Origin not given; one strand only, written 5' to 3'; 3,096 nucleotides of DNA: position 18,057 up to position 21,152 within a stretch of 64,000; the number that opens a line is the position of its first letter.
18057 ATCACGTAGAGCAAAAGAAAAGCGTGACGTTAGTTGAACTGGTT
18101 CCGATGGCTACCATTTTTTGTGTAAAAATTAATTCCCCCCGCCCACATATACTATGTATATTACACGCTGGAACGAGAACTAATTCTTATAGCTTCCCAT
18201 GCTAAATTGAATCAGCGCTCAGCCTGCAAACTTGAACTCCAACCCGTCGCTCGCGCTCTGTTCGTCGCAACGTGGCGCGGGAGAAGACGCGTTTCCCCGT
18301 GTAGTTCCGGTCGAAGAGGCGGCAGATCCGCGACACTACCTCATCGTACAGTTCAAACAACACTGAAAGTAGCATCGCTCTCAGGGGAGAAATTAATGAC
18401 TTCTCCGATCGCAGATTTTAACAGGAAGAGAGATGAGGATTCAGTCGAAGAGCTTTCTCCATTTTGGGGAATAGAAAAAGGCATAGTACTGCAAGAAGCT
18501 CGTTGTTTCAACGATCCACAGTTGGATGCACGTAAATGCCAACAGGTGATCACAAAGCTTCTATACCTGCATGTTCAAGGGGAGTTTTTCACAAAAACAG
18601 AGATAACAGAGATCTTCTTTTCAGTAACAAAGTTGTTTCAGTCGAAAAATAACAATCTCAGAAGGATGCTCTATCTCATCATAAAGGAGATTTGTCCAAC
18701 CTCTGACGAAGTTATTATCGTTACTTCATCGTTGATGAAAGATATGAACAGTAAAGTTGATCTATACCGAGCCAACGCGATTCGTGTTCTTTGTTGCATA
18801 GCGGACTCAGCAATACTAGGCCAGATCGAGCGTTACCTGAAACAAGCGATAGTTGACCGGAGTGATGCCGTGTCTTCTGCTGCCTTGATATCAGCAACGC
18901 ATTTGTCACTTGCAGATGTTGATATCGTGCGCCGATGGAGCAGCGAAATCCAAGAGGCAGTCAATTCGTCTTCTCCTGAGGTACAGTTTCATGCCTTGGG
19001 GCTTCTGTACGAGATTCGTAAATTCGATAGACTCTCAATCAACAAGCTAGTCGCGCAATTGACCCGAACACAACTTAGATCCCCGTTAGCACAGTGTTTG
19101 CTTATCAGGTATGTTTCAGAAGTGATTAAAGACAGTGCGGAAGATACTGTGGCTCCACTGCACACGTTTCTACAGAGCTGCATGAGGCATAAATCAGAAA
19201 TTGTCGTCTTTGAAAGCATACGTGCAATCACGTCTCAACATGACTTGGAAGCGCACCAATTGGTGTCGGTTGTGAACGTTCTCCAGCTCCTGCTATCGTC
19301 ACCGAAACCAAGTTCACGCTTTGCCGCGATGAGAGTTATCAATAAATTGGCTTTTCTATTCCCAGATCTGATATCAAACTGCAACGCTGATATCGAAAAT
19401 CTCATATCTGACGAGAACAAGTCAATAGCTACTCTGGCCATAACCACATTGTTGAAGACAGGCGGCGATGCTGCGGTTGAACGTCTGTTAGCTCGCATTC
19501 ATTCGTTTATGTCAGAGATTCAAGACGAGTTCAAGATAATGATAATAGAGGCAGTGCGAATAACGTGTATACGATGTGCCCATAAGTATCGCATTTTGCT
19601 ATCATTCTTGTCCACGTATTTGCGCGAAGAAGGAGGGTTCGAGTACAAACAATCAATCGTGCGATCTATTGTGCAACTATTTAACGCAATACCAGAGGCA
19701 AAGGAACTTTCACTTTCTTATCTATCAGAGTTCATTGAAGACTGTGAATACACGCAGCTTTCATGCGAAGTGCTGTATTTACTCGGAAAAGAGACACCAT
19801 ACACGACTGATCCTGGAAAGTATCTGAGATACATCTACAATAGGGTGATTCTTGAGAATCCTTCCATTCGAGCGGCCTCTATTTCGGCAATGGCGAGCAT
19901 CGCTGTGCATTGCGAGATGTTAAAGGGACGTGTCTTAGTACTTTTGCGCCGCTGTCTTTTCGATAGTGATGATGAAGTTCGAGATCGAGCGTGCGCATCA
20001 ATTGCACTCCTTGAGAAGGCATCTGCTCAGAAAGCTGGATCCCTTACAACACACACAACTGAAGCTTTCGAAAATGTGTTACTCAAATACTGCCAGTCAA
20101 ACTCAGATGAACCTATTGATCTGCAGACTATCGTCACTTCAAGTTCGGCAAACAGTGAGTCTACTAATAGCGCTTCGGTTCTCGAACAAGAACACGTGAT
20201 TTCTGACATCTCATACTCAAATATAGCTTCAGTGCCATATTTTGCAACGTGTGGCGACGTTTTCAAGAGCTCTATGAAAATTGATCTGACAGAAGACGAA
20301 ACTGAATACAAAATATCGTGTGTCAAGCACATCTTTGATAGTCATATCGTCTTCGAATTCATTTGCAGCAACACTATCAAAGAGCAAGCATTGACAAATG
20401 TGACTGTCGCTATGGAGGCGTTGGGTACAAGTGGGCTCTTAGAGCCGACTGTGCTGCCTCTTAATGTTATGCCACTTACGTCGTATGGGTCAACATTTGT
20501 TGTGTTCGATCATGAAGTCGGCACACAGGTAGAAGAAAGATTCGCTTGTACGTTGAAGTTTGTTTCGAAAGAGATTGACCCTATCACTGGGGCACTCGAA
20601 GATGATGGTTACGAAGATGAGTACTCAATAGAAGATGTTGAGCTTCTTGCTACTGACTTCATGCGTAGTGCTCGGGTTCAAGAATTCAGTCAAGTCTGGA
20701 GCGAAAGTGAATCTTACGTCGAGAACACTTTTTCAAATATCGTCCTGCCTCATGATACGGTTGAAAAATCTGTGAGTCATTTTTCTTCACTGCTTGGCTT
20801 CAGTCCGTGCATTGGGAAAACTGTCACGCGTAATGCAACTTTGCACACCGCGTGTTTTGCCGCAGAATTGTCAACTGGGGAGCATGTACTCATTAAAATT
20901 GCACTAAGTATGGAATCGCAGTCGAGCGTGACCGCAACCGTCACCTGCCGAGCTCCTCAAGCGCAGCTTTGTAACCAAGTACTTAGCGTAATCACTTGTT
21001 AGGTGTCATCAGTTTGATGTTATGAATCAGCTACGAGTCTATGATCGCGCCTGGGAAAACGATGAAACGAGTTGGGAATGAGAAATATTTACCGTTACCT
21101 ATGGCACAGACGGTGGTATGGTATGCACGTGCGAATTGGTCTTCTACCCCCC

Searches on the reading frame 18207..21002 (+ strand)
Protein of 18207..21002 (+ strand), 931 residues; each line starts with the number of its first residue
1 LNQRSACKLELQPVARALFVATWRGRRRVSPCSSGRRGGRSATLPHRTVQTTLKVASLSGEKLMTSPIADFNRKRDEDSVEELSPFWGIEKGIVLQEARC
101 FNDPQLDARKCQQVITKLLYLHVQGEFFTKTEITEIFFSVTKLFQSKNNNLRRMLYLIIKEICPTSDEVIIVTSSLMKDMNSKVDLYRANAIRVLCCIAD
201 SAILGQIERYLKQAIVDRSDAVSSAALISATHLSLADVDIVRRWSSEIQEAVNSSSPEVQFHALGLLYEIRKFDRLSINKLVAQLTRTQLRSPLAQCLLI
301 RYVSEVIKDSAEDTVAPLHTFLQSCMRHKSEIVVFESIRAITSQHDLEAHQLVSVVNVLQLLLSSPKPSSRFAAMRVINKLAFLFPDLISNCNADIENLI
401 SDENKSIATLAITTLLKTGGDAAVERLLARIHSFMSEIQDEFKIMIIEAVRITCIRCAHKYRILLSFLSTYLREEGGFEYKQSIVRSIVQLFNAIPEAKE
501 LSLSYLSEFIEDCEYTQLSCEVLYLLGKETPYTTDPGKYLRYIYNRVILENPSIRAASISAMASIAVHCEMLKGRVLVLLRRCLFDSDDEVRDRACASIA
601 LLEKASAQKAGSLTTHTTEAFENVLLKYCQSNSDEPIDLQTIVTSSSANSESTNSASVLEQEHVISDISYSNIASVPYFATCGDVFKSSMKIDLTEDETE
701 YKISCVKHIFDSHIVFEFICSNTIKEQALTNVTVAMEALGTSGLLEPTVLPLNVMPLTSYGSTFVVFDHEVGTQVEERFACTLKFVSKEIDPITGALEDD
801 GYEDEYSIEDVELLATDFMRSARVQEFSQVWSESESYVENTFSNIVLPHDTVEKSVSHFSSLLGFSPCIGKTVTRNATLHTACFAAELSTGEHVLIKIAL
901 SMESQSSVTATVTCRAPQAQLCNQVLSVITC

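Call 89: search_protein_families(library=pfam, proteins=[window:18207-21002:+], max_evalue=0.0001)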
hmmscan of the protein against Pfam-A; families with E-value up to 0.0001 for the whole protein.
window:18207-21002:+ (931 aa): 6 families
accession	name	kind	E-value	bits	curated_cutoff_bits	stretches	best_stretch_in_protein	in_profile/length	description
PF01602.26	Adaptin_N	-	1.8e-114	383.6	37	1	91-605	2-523/524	Adaptin N terminal region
PF08752.16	COP-gamma_platf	-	3.1e-47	160.9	25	1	671-813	5-151/152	Coatomer gamma subunit appendage platform subdomain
PF16381.10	Coatomer_g_Cpla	-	3.2e-24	85.7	31.2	1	816-929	1-115/115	Coatomer subunit gamma-1 C-terminal appendage platform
PF12717.13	Cnd1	-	5.3e-14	53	26.4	1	188-341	3-160/162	non-SMC mitotic condensation complex subunit 1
PF13646.12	HEAT_2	-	7.6e-08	33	27.7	0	358-432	4-72/88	HEAT repeats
PF02985.28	HEAT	-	3.6e-05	24.1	23.5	0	579-600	4-25/31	HEAT repeat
